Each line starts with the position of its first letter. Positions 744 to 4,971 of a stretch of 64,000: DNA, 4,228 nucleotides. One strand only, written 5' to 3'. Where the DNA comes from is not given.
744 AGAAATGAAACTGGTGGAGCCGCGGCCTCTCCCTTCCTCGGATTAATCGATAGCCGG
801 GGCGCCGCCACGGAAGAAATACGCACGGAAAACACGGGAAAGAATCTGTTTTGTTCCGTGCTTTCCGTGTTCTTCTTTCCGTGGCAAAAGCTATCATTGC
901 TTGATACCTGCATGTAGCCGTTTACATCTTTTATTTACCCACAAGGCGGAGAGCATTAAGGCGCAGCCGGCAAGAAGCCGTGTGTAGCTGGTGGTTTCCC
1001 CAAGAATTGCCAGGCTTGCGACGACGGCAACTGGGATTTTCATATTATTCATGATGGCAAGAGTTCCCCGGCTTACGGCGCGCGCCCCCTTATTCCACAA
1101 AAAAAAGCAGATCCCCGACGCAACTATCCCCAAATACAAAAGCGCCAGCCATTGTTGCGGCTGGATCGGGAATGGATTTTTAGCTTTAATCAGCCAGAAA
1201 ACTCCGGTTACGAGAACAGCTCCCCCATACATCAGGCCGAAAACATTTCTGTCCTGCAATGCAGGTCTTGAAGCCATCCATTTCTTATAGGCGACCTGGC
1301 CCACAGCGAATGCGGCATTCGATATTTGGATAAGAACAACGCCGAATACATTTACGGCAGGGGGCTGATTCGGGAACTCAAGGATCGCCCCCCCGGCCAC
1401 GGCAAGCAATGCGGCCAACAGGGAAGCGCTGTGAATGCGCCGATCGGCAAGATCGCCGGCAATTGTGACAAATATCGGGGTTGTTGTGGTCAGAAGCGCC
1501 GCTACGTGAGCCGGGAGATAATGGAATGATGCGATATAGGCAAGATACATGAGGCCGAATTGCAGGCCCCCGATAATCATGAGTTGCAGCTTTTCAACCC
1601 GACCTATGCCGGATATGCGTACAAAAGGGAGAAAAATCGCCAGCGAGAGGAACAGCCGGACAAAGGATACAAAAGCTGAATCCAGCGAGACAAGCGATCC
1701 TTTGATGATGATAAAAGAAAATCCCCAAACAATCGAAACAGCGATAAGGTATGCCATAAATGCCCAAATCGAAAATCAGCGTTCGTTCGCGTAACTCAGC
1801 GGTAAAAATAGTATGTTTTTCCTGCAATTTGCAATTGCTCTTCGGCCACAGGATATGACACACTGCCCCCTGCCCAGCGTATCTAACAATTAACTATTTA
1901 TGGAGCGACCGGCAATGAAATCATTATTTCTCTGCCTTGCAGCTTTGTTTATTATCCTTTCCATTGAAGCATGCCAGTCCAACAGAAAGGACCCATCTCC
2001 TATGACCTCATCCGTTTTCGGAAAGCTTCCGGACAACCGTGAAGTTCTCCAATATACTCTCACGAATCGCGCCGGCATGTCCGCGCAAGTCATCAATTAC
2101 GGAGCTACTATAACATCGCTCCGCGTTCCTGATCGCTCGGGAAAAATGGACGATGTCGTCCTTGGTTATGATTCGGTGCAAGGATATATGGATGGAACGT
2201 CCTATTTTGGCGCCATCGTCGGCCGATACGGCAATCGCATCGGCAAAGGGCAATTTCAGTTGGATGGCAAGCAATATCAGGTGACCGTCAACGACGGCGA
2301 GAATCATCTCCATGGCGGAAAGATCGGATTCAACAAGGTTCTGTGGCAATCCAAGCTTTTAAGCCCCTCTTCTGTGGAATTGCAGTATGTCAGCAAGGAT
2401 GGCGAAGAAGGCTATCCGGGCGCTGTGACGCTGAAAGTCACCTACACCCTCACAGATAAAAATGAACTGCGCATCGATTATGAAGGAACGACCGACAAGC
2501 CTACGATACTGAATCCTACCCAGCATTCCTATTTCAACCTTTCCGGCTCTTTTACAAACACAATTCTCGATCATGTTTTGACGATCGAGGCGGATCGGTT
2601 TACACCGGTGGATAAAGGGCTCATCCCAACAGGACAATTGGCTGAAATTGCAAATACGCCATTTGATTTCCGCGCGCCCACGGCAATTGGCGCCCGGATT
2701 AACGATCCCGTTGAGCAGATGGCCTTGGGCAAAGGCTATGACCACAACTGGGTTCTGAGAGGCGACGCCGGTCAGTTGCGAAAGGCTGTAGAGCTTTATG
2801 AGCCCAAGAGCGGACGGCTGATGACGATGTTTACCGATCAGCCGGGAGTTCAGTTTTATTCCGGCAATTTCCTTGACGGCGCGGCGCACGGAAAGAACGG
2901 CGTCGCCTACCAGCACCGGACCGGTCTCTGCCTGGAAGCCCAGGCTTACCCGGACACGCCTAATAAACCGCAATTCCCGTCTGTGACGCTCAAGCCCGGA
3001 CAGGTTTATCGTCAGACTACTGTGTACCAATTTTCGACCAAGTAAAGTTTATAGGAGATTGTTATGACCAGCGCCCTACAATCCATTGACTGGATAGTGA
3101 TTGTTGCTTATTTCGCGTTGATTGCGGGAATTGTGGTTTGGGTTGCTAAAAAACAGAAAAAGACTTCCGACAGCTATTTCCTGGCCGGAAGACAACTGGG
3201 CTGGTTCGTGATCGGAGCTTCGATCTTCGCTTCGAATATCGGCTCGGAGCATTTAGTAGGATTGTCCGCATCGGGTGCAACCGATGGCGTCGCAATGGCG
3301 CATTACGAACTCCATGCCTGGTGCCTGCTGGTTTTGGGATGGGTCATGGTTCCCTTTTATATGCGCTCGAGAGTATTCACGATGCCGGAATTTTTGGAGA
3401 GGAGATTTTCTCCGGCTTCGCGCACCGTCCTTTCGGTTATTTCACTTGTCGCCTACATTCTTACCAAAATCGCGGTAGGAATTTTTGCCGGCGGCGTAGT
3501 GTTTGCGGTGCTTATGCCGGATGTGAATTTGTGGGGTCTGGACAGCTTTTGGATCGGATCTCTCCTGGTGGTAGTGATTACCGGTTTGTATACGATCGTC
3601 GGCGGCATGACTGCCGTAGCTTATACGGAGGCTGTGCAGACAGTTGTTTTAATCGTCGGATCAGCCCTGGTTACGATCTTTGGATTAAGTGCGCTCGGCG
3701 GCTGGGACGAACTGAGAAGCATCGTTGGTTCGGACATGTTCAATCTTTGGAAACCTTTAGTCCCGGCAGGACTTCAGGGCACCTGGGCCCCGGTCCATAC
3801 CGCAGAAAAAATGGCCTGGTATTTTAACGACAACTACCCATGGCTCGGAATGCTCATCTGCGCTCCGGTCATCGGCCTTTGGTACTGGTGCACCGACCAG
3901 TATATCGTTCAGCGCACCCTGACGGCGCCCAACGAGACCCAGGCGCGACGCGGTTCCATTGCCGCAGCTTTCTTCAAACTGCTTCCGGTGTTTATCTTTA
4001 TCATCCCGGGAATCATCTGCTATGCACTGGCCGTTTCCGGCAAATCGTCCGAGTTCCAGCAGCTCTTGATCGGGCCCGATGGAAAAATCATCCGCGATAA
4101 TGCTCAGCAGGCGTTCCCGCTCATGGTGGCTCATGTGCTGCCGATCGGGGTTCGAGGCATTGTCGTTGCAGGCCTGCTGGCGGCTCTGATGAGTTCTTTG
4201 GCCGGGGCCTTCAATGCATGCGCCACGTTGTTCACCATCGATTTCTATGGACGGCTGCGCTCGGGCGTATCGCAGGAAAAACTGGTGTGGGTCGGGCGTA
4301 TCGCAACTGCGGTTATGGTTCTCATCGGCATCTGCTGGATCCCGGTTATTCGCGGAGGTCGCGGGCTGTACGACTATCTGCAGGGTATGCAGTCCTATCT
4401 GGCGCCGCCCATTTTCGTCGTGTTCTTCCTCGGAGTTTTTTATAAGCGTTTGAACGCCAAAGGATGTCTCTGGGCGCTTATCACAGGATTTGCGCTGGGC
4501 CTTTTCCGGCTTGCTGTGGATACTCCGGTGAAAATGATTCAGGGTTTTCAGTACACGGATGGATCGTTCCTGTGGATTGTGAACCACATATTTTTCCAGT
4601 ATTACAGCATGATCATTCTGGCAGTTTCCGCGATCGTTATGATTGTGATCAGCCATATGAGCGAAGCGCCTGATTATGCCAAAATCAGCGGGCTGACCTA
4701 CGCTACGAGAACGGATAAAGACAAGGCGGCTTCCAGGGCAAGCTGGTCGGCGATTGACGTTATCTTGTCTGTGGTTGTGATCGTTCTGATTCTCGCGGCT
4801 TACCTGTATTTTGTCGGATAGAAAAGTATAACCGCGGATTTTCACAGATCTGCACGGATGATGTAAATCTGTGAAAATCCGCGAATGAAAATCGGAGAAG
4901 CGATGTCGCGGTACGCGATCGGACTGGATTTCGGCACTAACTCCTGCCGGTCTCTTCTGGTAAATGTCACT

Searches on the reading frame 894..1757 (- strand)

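Call 26: search_protein_families(library=pfam, proteins=[window:894-1757:-], max_evalue=0.0001)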
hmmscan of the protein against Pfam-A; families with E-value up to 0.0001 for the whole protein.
window:894-1757:- (287 aa): 1 family
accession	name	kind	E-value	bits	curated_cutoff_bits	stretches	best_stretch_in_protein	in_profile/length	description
PF00892.27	EamA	-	1.1e-25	90.9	28.2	2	3-124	6-131/135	EamA-like transporter family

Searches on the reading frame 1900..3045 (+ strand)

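Call 26: search_protein_families(library=pfam, proteins=[window:1900-3045:+], max_evalue=0.0001)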
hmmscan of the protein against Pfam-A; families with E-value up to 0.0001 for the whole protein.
window:1900-3045:+ (381 aa): 1 family
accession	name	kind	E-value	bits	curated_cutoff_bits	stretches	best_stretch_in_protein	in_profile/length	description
PF01263.26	Aldose_epim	-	4.7e-99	332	27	1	51-377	2-299/299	Aldose 1-epimerase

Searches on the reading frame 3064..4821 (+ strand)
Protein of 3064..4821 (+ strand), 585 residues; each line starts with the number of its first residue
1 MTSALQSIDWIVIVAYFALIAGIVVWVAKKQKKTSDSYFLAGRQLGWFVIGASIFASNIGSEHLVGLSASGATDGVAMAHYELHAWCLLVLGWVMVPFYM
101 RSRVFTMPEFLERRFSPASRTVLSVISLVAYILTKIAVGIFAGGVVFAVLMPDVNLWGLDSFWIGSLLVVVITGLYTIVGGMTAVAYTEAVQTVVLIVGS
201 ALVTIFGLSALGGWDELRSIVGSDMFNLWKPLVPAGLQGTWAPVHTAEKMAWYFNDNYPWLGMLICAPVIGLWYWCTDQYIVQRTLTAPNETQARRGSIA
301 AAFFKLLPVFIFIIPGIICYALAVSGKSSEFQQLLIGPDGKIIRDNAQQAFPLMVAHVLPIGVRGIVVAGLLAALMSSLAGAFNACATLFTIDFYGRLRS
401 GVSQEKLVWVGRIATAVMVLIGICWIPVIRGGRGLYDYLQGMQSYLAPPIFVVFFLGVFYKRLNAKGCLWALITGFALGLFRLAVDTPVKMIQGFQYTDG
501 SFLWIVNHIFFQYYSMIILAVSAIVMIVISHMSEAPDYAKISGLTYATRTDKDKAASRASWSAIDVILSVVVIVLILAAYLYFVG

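Call 26: search_protein_families(library=pfam, proteins=[window:3064-4821:+], max_evalue=0.0001)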
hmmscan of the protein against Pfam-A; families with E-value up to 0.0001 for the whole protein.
window:3064-4821:+ (585 aa): 1 family
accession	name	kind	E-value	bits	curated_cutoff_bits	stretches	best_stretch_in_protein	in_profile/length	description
PF00474.23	SSF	-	6.1e-76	256.3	22.8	1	38-475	1-406/406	Sodium:solute symporter family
